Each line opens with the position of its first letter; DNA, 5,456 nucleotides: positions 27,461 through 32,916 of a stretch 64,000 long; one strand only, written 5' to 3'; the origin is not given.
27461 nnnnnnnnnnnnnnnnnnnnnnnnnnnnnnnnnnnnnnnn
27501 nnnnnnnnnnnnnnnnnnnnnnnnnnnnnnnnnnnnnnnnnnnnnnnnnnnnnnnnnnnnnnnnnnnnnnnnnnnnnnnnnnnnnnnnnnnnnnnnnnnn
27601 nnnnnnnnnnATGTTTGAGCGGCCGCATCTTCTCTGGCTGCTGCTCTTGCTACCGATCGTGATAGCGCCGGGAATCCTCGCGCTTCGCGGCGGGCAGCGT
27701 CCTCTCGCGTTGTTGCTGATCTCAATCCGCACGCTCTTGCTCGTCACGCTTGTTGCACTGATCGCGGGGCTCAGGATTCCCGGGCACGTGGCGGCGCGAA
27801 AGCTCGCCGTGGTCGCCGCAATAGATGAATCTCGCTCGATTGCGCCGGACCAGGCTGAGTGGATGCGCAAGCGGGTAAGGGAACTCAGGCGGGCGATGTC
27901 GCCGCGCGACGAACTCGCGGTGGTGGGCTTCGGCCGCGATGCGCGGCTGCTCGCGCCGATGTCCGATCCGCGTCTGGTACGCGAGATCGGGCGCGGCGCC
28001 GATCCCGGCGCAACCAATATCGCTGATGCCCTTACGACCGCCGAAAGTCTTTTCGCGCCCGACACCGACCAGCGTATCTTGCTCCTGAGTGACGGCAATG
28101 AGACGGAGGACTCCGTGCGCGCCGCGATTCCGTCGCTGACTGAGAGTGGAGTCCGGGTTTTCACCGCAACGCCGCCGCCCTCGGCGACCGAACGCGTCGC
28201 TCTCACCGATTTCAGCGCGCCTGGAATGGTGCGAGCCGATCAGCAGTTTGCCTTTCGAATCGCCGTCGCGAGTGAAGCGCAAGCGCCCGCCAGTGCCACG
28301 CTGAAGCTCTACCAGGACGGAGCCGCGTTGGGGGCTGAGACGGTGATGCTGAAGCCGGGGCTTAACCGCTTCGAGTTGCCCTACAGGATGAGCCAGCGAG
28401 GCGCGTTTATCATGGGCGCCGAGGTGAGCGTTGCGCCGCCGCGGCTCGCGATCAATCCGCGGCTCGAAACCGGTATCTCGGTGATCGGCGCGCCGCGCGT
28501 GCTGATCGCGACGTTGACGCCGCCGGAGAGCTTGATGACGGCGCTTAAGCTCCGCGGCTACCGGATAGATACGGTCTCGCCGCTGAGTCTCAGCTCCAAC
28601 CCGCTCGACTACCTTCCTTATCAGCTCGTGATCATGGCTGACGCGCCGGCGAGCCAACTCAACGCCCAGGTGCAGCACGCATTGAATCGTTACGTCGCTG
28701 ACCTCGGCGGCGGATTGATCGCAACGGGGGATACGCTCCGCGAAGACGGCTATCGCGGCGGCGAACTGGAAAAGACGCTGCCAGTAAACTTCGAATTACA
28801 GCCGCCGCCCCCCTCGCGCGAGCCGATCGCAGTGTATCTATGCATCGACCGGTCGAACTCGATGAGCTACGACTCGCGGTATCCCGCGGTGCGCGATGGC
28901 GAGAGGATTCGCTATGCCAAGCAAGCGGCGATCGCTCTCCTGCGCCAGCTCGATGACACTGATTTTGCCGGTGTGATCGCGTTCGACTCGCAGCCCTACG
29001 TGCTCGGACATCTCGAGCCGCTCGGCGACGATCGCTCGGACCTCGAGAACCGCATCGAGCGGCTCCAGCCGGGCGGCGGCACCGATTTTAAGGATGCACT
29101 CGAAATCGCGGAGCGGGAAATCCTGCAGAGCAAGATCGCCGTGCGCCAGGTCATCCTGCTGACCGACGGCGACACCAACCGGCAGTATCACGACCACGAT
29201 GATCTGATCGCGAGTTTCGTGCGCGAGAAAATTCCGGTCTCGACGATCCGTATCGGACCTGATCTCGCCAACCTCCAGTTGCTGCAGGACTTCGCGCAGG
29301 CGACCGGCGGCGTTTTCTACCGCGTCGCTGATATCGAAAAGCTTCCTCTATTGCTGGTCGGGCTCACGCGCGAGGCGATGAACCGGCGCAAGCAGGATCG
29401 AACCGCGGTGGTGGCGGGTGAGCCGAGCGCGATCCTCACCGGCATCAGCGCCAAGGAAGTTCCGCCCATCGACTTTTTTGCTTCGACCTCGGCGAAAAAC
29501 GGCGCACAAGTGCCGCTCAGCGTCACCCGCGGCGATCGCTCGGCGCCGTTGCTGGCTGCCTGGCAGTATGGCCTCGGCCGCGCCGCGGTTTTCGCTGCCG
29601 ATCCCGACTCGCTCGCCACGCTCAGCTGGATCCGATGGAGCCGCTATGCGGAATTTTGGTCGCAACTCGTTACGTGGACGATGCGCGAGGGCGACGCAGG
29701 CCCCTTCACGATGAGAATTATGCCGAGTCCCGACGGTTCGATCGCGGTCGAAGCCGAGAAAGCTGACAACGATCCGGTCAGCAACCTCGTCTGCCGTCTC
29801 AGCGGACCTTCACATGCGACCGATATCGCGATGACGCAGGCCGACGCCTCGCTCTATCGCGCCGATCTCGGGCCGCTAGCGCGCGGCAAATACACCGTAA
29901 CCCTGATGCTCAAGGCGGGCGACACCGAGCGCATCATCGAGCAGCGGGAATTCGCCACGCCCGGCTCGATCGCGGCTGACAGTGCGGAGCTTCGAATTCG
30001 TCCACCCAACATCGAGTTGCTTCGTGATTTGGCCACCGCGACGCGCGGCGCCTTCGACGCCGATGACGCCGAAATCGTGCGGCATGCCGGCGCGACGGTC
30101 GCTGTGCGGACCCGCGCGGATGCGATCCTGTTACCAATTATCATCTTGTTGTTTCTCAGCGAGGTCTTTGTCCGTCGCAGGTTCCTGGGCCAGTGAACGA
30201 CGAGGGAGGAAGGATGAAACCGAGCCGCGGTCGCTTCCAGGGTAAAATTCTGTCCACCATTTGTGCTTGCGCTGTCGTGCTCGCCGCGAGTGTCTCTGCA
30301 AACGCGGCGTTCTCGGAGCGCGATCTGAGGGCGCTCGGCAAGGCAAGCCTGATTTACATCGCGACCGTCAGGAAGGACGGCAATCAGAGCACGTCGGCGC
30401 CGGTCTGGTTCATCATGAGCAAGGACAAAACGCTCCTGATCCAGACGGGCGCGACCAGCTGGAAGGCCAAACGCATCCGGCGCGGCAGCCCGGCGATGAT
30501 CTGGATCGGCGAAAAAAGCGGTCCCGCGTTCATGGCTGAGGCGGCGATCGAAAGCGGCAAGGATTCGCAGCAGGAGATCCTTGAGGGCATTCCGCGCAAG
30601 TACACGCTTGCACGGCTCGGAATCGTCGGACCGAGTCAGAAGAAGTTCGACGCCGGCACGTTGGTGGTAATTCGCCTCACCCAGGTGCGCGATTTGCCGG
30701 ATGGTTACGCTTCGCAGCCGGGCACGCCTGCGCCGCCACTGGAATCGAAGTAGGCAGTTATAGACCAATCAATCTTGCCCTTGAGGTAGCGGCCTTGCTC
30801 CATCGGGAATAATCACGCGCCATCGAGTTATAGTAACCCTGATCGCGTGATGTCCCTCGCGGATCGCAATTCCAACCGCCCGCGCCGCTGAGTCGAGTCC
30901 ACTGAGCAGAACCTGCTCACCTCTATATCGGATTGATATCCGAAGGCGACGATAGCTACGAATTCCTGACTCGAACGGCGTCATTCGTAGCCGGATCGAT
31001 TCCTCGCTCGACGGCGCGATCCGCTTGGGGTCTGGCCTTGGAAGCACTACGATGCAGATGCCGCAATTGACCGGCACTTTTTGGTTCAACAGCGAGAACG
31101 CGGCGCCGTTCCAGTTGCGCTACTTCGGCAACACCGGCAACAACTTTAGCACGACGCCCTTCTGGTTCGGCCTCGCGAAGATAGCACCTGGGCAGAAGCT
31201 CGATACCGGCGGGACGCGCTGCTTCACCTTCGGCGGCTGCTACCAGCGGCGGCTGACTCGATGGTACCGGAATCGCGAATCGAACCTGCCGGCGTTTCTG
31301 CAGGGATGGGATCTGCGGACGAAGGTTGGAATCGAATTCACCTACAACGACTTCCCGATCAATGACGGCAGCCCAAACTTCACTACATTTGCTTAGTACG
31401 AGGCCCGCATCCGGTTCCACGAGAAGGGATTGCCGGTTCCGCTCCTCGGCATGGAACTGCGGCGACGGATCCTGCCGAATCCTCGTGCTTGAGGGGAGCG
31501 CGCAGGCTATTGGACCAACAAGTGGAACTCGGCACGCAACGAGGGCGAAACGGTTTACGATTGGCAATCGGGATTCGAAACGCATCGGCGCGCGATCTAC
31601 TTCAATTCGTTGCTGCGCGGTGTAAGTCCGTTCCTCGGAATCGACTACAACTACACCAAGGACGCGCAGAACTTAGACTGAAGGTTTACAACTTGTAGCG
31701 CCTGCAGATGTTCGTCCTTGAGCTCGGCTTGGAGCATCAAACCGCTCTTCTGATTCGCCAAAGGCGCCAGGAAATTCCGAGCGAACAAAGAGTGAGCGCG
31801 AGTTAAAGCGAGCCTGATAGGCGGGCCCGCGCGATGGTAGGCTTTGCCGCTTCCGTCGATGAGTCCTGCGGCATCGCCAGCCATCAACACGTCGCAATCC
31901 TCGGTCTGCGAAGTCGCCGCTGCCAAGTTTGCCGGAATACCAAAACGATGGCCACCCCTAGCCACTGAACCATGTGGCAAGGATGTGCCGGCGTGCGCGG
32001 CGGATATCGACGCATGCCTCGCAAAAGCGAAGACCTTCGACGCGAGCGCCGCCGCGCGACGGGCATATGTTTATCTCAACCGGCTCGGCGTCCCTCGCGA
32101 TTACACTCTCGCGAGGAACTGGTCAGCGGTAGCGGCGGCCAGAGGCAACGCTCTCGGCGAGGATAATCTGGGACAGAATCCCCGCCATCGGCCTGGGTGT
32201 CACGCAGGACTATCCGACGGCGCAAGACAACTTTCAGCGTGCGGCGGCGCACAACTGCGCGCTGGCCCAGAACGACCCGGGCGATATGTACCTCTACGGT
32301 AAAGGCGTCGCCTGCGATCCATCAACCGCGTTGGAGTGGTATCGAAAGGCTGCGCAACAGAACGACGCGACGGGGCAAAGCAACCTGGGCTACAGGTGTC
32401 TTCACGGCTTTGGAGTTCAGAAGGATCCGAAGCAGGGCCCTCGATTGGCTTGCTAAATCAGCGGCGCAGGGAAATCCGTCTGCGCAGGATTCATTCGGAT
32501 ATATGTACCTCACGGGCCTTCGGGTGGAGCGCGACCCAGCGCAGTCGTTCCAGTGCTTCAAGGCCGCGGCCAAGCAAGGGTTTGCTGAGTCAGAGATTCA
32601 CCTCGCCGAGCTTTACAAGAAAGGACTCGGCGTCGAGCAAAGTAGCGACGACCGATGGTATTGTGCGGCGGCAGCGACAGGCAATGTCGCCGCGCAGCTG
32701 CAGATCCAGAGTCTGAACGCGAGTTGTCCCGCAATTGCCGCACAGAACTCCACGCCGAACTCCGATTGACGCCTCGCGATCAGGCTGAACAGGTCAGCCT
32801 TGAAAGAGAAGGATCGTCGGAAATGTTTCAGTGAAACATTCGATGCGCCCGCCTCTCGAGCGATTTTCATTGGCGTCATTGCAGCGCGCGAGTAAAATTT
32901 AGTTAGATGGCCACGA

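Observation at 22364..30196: Complete Bat-like membrane module whose lead gene encodes a membrane protein with a roughly 270-aa disordered D/N/Q/G-rich tail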

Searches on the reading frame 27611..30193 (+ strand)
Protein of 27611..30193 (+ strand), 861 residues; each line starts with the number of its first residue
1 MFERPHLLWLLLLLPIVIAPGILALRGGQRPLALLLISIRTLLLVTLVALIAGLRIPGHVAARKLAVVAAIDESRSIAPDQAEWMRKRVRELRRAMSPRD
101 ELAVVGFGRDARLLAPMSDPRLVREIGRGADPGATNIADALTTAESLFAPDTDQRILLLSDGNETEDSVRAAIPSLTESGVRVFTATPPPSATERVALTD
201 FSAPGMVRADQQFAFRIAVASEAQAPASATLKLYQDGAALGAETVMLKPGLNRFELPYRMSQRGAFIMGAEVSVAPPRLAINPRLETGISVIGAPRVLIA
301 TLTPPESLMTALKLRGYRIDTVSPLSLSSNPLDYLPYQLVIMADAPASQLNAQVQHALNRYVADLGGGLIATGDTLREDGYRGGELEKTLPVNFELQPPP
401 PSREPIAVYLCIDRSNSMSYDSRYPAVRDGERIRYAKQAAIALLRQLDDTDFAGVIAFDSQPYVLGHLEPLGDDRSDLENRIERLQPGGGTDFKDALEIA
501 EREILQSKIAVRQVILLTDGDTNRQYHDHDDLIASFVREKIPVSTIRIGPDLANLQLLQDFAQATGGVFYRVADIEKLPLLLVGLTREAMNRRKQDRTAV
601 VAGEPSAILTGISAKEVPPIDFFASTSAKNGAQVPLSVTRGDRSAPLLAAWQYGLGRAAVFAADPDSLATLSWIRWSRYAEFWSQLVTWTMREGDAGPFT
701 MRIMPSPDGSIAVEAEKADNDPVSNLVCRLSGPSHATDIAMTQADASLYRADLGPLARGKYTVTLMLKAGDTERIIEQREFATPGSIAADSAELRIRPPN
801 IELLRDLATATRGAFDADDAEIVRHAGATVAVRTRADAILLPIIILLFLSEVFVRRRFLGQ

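Call 3: search_protein_families(library=pfam, proteins=[window:27611-30193:+], max_evalue=0.01)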
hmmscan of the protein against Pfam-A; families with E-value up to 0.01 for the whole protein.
window:27611-30193:+ (861 aa): 6 families
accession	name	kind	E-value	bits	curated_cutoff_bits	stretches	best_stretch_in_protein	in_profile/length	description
PF13519.12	VWA_2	-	5.7e-29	101.3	27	2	408-520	1-106/107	von Willebrand factor type A domain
PF00092.34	VWA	-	7.2e-24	85.4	23.8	2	408-579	2-169/174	von Willebrand factor type A domain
PF13768.12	VWA_3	-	6.1e-14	52.8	27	1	435-568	19-152/155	von Willebrand factor type A domain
PF05762.20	VWA_CoxE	-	2.1e-07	31.1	26.4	1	132-196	127-195/222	VWA domain containing CoxE-like protein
PF07090.17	GATase1_like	-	3.3e-06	27.3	27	1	604-690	161-245/247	Putative glutamine amidotransferase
PF03850.20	Tfb4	-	0.0016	18.5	27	1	507-583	140-215/273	Transcription factor Tfb4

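Call 4: search_protein_families(library=ncbifam, proteins=[window:27611-30193:+], max_evalue=0.01)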
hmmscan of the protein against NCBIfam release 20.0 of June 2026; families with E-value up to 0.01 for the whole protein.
window:27611-30193:+ (861 aa): 5 families
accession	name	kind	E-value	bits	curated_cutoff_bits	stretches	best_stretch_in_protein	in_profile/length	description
TIGR03436.1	acidobact_VWFA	subfamily_domain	4.1e-13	49.5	81.25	1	431-575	81-271/324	VWA domain-containing protein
TIGR03788.1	marine_srt_targ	equivalog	3.5e-10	38.9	551.65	1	429-576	285-432/629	marine proteobacterial sortase target protein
NF047508.1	VWA_BatA_Lepto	exception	1.6e-07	30.7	380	1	401-582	84-266/315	VWA domain-containing protein BatA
TIGR02442.1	Cob-chelat-sub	hypoth_equivalog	1.1e-05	24.1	779.45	1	404-571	471-639/641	putative cobaltochelatase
TIGR00627.1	tfb4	subfamily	0.00016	21.1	355.05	1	503-579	144-219/284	transcription factor tfb4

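Call 50: search_dna_similar(query=window:27611-30193:+, collection=plasmids, mode=protein, max_evalue=1e-10, max_rows=25)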
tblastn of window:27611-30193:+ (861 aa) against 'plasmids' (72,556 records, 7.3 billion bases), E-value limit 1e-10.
Records with a match: 2; places in all: 2; records where one place covers at least 80% of the query: 0.
Best place of each record, by identity: <60% 2.
By first word of the organism name: Ketogulonicigenium 1; Deinococcus 1.
By predicted mobility (MOB-suite, as given by PLSDB): non-mobilizable 2.
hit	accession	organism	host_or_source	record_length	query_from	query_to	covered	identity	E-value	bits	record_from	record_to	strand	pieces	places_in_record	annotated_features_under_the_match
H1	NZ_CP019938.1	Ketogulonicigenium robustum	cell culture,soil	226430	168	657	57%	28.5%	5e-27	126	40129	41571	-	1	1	vWA domain-containing protein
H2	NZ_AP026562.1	Deinococcus aetherius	-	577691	152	662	59%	26.8%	5e-17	94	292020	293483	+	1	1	VWA domain-containing protein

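Call 51: get_annotated_region(hit=H1, flank=9000)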
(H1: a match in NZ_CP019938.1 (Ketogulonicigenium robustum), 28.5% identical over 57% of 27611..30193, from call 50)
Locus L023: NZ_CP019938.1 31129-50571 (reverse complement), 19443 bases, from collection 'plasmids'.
description: Ketogulonicigenium robustum strain SPU_B003 plasmid unnamed1, complete sequence
organism: Ketogulonicigenium robustum (NCBI taxid 92947)
taxonomy: Bacteria; Pseudomonadota; Alphaproteobacteria; Rhodobacterales; Roseobacteraceae; Ketogulonicigenium; Ketogulonicigenium robustum
host: -; source: cell culture,soil; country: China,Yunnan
typing (MOB-suite, as given by PLSDB): non-mobilizable
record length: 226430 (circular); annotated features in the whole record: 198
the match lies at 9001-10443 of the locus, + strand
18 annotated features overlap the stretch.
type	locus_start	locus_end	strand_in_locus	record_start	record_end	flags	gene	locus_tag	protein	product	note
CDS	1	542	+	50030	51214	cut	-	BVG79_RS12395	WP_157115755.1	PQQ-dependent sugar dehydrogenase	-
CDS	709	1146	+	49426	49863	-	-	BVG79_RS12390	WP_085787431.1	MarR family transcriptional regulator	GO:0006355 - regulation of DNA-templated transcription [Evidence IEA]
CDS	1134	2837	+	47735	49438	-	-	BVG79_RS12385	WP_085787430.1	MFS transporter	GO:0055085 - transmembrane transport [Evidence IEA]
CDS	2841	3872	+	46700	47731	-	-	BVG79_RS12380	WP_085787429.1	HlyD family secretion protein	GO:0055085 - transmembrane transport [Evidence IEA]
CDS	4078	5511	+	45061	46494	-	-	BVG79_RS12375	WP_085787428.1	alkaline phosphatase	-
CDS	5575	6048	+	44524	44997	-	-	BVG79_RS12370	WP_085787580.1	hypothetical protein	-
CDS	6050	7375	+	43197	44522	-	-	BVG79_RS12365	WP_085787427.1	hypothetical protein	-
CDS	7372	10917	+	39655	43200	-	-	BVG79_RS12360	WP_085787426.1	vWA domain-containing protein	-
CDS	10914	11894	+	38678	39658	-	-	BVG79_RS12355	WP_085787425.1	AAA family ATPase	-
CDS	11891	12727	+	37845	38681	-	-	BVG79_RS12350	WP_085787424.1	DUF58 domain-containing protein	-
CDS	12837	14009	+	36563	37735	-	-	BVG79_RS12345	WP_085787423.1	AI-2E family transporter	GO:1905887 - autoinducer AI-2 transmembrane transport [Evidence IEA]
CDS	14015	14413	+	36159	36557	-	-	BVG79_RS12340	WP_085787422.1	barstar family protein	-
CDS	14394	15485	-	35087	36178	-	-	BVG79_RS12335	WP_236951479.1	LacI family DNA-binding transcriptional regulator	GO:0006351 - DNA-templated transcription [Evidence IEA]; GO:0045892 - negative regulation of DNA-templated ...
CDS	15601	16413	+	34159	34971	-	-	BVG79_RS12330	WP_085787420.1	ABC transporter permease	GO:0055085 - transmembrane transport [Evidence IEA]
CDS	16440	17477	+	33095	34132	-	-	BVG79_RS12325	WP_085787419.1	ABC transporter ATP-binding protein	-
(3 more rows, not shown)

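Call 52: get_annotated_region(hit=H2, flank=9000)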
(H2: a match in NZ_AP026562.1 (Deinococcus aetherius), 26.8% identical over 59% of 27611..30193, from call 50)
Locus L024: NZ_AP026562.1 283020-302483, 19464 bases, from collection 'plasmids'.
description: Deinococcus aetherius strain ST0316 plasmid pDAETH-2, complete sequence
organism: Deinococcus aetherius (NCBI taxid 200252)
taxonomy: Bacteria; Deinococcota; Deinococci; Deinococcales; Deinococcaceae; Deinococcus; Deinococcus aetherius
host: -; source: -; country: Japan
typing (MOB-suite, as given by PLSDB): non-mobilizable
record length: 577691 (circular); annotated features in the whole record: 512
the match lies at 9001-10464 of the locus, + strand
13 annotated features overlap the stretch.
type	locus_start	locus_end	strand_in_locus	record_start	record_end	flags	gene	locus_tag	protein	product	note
CDS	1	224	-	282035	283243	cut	-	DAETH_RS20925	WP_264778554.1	hypothetical protein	-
CDS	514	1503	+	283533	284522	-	-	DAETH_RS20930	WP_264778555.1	ABC transporter substrate-binding protein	-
CDS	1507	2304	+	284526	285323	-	-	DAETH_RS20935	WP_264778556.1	ABC transporter permease subunit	GO:0055085 - transmembrane transport [Evidence IEA]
CDS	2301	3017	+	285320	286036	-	-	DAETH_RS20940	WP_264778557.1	ABC transporter ATP-binding protein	-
CDS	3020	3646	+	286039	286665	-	-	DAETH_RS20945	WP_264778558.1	hypothetical protein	-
CDS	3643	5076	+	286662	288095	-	-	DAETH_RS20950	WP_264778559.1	hypothetical protein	-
CDS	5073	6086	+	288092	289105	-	-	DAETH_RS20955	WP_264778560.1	MoxR family ATPase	-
CDS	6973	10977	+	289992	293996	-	-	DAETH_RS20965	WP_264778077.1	VWA domain-containing protein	-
CDS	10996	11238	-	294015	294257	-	-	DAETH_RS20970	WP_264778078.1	hypothetical protein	-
CDS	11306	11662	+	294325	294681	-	-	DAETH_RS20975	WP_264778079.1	hypothetical protein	-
CDS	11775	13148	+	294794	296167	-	-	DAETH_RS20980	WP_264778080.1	trehalose-6-phosphate synthase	GO:0005992 - trehalose biosynthetic process [Evidence IEA]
CDS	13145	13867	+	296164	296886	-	otsB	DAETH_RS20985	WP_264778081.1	trehalose-phosphatase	GO:0005992 - trehalose biosynthetic process [Evidence IEA]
CDS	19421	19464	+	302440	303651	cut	rpoD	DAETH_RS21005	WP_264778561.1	RNA polymerase sigma factor RpoD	GO:0006352 - DNA-templated transcription initiation [Evidence IEA]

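Call 55: search_protein_families(library=pfam, proteins=[L024:3643-5073:+, L023:6050-7372:+, L024:3020-3643:+, L023:5575-6045:+, L024:6973-10974:+, L023:7372-10914:+], max_evalue=0.01)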
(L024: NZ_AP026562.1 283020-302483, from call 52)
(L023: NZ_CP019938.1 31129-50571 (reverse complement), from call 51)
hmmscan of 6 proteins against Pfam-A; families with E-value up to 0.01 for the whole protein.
L024:3643-5073:+ (477 aa): 0 families

L023:6050-7372:+ (441 aa): 0 families

L024:3020-3643:+ (208 aa): 0 families

L023:5575-6045:+ (157 aa): 0 families

L024:6973-10974:+ (1334 aa): 3 families
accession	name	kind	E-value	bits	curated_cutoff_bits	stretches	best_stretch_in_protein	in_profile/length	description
PF13519.12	VWA_2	-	1.3e-17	64.8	27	2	925-1030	3-106/107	von Willebrand factor type A domain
PF00092.34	VWA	-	4e-13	50.4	23.8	1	925-1093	4-172/174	von Willebrand factor type A domain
PF07584.16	BatA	-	1.2e-05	26.1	25.9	1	1-78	1-77/77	Aerotolerance regulator N-terminal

L023:7372-10914:+ (1181 aa): 5 families
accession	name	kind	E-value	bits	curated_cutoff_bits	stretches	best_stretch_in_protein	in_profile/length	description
PF00092.34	VWA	-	1.2e-19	71.6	23.8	1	782-949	2-173/174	von Willebrand factor type A domain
PF13519.12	VWA_2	-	1.6e-16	61.3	27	1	783-889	2-106/107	von Willebrand factor type A domain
PF13768.12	VWA_3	-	9.4e-07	29.4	27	1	782-934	3-152/155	von Willebrand factor type A domain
PF01882.25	DUF58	-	1.9e-05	24.4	23.4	1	781-924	37-177/216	Protein of unknown function DUF58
PF07584.16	BatA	-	0.0048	17.7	25.9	1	1-77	1-77/77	Aerotolerance regulator N-terminal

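Call 58: find_homologous_proteins(query=L024:3643-5073:+, max_evalue=0.001)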
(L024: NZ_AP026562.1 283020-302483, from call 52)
Query L024:3643-5073:+ (477 aa): 21 proteins with E <= 0.001 among 8000 candidates.
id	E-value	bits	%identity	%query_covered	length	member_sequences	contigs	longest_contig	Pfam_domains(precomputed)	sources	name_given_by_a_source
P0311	2.3e-298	1008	100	100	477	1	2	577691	-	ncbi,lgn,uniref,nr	ncbi:hypothetical protein DAETH_41740 (plasmid) [Deinococcus aetherius]|uniref:Uncharacterized prote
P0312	9.1e-225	765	79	94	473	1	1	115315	-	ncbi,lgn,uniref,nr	ncbi:hypothetical protein [Deinococcus aestuarii]|uniref:hypothetical protein n=1 Tax=Deinococcus ae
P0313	2.2e-174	599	65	99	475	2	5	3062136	-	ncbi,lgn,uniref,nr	ncbi:hypothetical protein E5F05_06020 [Deinococcus metallilatus]|uniref:Uncharacterized protein n=1 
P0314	1.7e-69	253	44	85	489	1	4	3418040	-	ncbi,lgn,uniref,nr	ncbi:hypothetical protein HNQ07_000368 [Deinococcus metalli]|uniref:Uncharacterized protein n=1 Tax=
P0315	9.1e-69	251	42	86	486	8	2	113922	-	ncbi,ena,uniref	ncbi:hypothetical protein ACFOPQ_08945 [Deinococcus antarcticus]|uniref:Uncharacterized protein n=2 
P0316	1.0e-67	247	53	48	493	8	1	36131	-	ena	-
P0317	6.5e-67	245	46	46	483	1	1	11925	-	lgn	-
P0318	4.0e-66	242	52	46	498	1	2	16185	-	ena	-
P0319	8.2e-66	241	42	97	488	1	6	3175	-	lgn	-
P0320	2.1e-62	230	43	83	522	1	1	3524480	-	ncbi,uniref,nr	ncbi:hypothetical protein [Deinococcus koreensis]|uniref:Uncharacterized protein n=1 Tax=Deinococcus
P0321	7.8e-62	228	41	82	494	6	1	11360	-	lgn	-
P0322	2.3e-61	226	40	94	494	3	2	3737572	-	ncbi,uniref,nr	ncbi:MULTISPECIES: hypothetical protein [Deinococcus]|uniref:Uncharacterized protein n=1 Tax=Deinoco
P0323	2.6e-60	223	42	90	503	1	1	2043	-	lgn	-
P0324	2.3e-57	213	41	87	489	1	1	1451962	-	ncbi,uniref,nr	ncbi:hypothetical protein E7T09_05415 [Deinococcus sp. KSM4-11]|uniref:hypothetical protein n=1 Tax=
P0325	6.5e-56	208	49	50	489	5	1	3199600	-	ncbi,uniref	ncbi:hypothetical protein [Deinococcus sp. RM]|uniref:hypothetical protein n=1 Tax=Deinococcus sp. R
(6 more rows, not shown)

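Call 62: search_protein_families(library=ncbifam, proteins=[P0311, L023:6050-7372:+, P0320], max_evalue=1)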
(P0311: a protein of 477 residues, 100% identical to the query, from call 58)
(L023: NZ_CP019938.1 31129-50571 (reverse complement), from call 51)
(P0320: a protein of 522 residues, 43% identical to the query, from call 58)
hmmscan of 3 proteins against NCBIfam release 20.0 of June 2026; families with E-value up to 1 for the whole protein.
P0311 (477 aa): 0 families

L023:6050-7372:+ (441 aa): 0 families

P0320 (522 aa): 0 families

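Call 71: search_solved_structures(query=window:27611-30193:+, max_evalue=0.001)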
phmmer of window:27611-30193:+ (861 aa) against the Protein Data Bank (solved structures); distinct sequences matched with E-value up to 0.001: 1.
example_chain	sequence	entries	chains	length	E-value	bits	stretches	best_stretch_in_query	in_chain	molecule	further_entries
5a8j_A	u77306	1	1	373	0.00076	21.2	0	425-584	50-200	VWA2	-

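Call 80: search_protein_families(library=padloc, proteins=[window:27611-30193:+], max_evalue=0.001)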
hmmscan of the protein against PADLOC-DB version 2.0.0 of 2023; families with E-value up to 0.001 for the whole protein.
window:27611-30193:+ (861 aa): 0 families

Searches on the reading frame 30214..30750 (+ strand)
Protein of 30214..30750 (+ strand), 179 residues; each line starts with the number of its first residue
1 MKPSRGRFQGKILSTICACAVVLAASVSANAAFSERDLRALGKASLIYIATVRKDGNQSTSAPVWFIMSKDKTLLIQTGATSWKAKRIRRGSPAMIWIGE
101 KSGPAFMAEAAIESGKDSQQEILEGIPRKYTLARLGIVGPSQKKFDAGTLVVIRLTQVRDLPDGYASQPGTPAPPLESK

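Call 3: search_protein_families(library=pfam, proteins=[window:30214-30750:+], max_evalue=0.01)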
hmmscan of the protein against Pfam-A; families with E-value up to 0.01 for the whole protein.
window:30214-30750:+ (179 aa): 1 family
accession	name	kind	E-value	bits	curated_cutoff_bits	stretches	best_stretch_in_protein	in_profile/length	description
PF01243.27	PNPOx_N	-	2.1e-05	25.3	28.1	1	42-158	10-116/120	Pyridoxamine 5'-phosphate oxidase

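Call 4: search_protein_families(library=ncbifam, proteins=[window:30214-30750:+], max_evalue=0.01)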
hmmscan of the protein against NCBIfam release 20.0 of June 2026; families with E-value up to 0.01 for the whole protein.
window:30214-30750:+ (179 aa): 3 families
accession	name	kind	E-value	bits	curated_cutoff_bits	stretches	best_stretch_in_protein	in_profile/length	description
TIGR03666.1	Rv2061_F420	subfamily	1.5e-11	44.1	84.9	1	36-134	4-103/132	PPOX class F420-dependent oxidoreductase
TIGR03618.1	Rv1155_F420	subfamily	7.2e-08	32.7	79.05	1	43-158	7-125/127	TIGR03618 family F420-dependent PPOX class oxidoreductase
TIGR03667.1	Rv3369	hypoth_equivalog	0.00069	19.6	125.3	1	38-90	8-58/130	TIGR03667 family PPOX class F420-dependent oxidoreductase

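Call 80: search_protein_families(library=padloc, proteins=[window:30214-30750:+], max_evalue=0.001)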
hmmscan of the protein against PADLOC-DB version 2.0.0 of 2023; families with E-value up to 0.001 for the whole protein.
window:30214-30750:+ (179 aa): 0 families

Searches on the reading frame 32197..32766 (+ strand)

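Call 74: search_protein_families(library=pfam, proteins=[window:32197-32766:+], max_evalue=1)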
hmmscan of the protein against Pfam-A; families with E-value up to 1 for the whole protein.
window:32197-32766:+ (190 aa): 1 family
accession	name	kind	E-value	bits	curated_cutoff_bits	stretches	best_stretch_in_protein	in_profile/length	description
PF08238.18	Sel1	-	4.4e-11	43.3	30.7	1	101-128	8-35/36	Sel1 repeat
